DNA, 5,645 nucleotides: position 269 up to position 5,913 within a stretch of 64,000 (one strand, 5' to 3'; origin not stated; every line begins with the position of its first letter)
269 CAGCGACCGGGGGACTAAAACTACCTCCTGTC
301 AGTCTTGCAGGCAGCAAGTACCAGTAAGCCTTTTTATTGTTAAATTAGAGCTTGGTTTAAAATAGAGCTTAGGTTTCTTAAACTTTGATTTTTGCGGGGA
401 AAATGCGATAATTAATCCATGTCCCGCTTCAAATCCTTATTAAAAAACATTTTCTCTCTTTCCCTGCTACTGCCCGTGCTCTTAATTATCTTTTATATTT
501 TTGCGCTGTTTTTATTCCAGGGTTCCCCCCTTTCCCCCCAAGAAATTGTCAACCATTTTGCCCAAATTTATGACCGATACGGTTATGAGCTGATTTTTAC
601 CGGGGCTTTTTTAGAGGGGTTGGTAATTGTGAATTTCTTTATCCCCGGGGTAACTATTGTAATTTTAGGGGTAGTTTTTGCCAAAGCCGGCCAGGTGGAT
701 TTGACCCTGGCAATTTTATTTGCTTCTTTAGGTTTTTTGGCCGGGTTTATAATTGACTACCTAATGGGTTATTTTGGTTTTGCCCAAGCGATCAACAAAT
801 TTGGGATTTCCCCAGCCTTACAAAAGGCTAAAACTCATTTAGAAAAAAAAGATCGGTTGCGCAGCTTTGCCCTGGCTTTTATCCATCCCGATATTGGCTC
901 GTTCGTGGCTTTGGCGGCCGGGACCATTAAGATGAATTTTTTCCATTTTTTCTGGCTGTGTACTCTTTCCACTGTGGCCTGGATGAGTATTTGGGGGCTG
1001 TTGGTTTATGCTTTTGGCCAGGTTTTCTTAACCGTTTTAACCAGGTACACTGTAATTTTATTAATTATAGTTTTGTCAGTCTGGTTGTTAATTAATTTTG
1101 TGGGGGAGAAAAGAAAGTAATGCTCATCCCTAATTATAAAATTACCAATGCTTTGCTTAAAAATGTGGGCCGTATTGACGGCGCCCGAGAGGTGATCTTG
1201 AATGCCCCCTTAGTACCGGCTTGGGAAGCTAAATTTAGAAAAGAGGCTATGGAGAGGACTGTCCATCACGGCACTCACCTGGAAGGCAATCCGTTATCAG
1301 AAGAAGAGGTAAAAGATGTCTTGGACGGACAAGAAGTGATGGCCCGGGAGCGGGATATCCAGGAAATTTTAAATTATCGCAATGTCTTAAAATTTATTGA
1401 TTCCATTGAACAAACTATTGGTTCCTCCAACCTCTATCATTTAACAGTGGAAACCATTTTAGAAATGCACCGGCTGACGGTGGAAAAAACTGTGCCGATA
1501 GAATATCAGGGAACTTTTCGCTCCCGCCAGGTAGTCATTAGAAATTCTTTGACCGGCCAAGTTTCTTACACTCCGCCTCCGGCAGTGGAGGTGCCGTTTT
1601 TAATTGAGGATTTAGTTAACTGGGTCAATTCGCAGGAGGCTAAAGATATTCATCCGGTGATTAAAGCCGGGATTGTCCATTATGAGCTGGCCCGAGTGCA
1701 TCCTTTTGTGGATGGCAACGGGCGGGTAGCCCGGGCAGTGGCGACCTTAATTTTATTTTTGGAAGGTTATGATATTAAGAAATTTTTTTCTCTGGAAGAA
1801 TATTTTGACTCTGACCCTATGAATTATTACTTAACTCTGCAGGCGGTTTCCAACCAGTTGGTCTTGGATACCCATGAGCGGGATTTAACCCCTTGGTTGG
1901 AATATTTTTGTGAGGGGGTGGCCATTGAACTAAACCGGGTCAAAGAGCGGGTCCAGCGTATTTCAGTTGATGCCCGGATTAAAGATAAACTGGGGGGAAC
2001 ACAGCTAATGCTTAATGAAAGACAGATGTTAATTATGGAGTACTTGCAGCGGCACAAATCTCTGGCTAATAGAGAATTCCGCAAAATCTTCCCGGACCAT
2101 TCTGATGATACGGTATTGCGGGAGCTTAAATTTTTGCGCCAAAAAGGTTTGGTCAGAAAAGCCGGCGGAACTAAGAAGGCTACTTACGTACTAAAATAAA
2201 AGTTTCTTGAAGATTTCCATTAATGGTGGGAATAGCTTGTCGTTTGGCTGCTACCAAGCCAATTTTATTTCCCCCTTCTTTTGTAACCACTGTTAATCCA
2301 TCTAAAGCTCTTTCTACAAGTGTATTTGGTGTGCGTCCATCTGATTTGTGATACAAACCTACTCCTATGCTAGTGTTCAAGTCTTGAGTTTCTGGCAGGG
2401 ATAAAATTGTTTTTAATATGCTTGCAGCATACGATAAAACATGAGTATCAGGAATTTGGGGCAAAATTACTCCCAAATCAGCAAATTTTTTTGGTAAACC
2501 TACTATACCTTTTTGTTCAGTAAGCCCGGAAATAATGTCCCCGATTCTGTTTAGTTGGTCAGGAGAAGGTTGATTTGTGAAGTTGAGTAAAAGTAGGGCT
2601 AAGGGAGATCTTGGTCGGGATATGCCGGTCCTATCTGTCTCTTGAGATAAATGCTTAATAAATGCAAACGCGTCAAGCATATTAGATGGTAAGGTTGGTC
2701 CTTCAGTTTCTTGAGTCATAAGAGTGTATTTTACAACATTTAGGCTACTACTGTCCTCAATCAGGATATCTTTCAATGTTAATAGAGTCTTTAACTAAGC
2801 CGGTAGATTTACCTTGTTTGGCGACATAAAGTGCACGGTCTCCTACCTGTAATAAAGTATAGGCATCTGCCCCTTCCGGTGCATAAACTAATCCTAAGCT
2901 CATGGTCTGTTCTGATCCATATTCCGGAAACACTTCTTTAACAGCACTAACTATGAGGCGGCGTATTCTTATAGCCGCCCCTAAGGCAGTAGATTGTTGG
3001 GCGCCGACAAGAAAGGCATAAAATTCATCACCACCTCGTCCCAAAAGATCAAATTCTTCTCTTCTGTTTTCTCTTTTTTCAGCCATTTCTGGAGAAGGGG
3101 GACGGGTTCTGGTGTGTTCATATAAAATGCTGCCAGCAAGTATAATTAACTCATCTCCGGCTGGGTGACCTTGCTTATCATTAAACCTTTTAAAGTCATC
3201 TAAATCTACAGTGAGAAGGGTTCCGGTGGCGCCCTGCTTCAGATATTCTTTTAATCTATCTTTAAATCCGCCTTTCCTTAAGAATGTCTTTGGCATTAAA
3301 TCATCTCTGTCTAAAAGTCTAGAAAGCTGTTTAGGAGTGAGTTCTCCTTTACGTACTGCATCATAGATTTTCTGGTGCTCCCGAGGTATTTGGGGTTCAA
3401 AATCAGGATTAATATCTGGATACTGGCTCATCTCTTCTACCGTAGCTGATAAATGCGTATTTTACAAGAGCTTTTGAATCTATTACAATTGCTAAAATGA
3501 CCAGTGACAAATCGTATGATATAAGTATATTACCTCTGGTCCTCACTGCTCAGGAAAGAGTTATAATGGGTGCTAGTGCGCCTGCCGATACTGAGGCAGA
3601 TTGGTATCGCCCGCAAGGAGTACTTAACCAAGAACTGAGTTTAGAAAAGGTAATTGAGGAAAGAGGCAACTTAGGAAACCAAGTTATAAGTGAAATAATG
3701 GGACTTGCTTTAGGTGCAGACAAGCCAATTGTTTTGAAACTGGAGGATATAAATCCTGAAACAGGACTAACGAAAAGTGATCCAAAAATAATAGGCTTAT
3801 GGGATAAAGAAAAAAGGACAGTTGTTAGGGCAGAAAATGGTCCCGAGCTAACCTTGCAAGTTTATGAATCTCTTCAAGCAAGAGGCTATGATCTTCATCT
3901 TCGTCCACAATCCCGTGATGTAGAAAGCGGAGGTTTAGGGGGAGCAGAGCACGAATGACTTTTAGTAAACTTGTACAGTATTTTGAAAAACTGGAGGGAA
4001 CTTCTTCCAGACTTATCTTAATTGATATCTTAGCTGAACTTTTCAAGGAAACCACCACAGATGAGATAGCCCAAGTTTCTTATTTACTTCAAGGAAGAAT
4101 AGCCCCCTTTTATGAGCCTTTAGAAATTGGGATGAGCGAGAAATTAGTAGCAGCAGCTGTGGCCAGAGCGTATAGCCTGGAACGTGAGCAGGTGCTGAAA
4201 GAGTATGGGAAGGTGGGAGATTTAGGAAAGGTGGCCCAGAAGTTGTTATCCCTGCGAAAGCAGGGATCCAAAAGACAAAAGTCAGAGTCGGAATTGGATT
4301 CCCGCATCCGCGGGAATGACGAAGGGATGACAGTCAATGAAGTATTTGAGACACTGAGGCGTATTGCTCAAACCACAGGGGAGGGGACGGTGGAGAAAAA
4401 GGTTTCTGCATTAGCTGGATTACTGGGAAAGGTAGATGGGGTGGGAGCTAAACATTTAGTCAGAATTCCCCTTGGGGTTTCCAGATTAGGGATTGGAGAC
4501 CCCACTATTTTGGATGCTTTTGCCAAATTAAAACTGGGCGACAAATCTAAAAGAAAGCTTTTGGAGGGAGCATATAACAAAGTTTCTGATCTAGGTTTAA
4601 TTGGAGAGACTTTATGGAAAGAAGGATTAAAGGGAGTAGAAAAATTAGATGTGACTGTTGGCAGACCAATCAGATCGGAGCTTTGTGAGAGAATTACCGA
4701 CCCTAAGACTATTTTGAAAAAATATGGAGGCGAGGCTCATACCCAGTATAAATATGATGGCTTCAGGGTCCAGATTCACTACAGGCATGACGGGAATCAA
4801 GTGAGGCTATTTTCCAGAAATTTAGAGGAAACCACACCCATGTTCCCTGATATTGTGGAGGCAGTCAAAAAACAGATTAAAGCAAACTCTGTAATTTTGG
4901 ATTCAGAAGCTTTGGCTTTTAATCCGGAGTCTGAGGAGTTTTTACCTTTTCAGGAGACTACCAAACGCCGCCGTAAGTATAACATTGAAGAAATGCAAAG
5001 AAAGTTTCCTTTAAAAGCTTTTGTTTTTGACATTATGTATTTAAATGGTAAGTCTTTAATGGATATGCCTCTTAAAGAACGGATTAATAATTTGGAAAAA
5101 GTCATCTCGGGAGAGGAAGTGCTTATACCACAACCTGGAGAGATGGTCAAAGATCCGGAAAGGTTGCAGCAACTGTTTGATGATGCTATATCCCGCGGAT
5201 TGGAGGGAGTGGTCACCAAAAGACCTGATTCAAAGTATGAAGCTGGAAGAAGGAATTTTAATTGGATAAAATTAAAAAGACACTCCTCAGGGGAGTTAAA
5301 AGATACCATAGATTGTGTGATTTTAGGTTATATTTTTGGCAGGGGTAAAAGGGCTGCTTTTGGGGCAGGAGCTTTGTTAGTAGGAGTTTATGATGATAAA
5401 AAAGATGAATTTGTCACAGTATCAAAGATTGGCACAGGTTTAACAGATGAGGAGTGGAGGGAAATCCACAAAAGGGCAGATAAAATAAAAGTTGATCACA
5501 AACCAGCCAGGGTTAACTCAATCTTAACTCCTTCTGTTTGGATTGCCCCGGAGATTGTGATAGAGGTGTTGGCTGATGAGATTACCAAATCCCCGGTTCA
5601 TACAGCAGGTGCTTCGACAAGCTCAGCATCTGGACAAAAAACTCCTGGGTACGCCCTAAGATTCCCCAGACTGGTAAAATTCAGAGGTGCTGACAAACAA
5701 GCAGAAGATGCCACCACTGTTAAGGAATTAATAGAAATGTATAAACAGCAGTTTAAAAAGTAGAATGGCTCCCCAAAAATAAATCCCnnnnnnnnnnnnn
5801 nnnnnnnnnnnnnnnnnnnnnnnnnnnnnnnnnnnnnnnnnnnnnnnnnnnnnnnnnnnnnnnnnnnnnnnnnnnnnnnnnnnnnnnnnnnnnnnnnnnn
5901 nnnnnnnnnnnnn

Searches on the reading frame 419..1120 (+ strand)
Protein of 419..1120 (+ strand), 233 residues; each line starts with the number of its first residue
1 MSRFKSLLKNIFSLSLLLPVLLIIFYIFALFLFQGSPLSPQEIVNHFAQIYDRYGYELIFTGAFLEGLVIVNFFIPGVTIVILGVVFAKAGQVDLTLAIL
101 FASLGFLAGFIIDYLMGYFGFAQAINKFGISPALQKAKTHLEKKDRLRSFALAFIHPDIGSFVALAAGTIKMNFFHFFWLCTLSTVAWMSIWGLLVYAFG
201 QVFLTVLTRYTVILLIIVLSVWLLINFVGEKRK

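Call 33: search_protein_families(library=pfam, proteins=[window:419-1120:+], max_evalue=0.001)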
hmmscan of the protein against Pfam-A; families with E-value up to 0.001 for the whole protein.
window:419-1120:+ (233 aa): 1 family
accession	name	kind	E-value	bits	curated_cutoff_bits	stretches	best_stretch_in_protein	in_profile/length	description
PF09335.16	VTT_dom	-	1.2e-09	39.2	33.9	1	75-197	1-122/123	VTT domain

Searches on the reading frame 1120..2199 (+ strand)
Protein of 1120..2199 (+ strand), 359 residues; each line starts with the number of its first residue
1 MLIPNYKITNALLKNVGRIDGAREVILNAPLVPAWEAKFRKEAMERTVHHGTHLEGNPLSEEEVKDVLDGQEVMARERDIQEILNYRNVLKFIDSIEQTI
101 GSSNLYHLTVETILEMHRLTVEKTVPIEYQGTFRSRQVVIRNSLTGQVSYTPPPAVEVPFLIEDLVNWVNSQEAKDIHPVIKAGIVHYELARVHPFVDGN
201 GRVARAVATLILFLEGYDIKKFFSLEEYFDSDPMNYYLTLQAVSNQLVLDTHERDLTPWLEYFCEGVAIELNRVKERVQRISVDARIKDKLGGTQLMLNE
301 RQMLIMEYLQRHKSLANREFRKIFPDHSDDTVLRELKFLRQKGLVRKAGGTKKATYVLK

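Call 33: search_protein_families(library=pfam, proteins=[window:1120-2199:+], max_evalue=0.001)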
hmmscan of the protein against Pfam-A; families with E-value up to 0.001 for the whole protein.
window:1120-2199:+ (359 aa): 1 family
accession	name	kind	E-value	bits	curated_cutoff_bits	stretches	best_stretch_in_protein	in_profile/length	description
PF02661.23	Fic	-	4e-22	79.3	24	1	108-212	2-93/93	Fic/DOC family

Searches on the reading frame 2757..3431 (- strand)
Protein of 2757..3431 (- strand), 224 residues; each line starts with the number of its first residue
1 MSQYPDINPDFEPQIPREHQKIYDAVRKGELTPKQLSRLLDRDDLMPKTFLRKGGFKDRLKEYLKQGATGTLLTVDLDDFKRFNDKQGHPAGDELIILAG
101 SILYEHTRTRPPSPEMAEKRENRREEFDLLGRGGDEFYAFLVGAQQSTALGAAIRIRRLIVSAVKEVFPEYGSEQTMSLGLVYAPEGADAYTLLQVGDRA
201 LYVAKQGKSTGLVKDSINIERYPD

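Call 33: search_protein_families(library=pfam, proteins=[window:2757-3431:-], max_evalue=0.001)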
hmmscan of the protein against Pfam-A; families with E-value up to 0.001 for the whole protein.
window:2757-3431:- (224 aa): 1 family
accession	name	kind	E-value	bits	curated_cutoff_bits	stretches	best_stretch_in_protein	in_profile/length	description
PF00990.26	GGDEF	-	1.1e-17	64.8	23.8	2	58-109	21-72/161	Diguanylate cyclase, GGDEF domain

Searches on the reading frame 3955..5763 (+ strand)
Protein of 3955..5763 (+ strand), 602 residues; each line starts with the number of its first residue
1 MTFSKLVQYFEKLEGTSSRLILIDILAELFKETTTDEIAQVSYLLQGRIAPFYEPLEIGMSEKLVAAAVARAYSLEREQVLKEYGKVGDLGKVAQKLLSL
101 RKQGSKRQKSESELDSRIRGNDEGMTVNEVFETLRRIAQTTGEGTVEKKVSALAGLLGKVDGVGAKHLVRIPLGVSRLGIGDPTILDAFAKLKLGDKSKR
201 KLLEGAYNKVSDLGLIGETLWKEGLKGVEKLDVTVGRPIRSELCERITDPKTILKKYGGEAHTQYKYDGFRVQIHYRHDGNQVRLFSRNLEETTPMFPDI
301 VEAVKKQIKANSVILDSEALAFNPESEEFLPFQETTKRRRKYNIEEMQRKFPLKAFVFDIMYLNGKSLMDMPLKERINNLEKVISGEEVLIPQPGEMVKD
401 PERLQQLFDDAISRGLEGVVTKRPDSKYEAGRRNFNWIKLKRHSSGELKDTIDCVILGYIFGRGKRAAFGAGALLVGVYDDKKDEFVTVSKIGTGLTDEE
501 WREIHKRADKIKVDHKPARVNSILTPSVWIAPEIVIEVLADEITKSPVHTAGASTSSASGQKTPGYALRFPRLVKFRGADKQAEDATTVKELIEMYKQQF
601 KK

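Call 33: search_protein_families(library=pfam, proteins=[window:3955-5763:+], max_evalue=0.001)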
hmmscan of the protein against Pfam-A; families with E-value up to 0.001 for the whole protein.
window:3955-5763:+ (602 aa): 4 families
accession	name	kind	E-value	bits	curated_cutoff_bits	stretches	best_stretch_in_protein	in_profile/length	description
PF01068.26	DNA_ligase_A_M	-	3e-56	190.8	26.2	1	243-441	3-204/204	ATP dependent DNA ligase domain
PF04675.19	DNA_ligase_A_N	-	1.2e-36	126.9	24.6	1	3-190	2-174/174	DNA ligase N terminus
PF04679.21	DNA_ligase_A_C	-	1.4e-18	67.5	27.5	1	471-577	5-91/94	ATP dependent DNA ligase C terminal region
PF01331.24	mRNA_cap_enzyme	-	0.00078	19.8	29.6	0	352-384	89-121/194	mRNA capping enzyme, catalytic domain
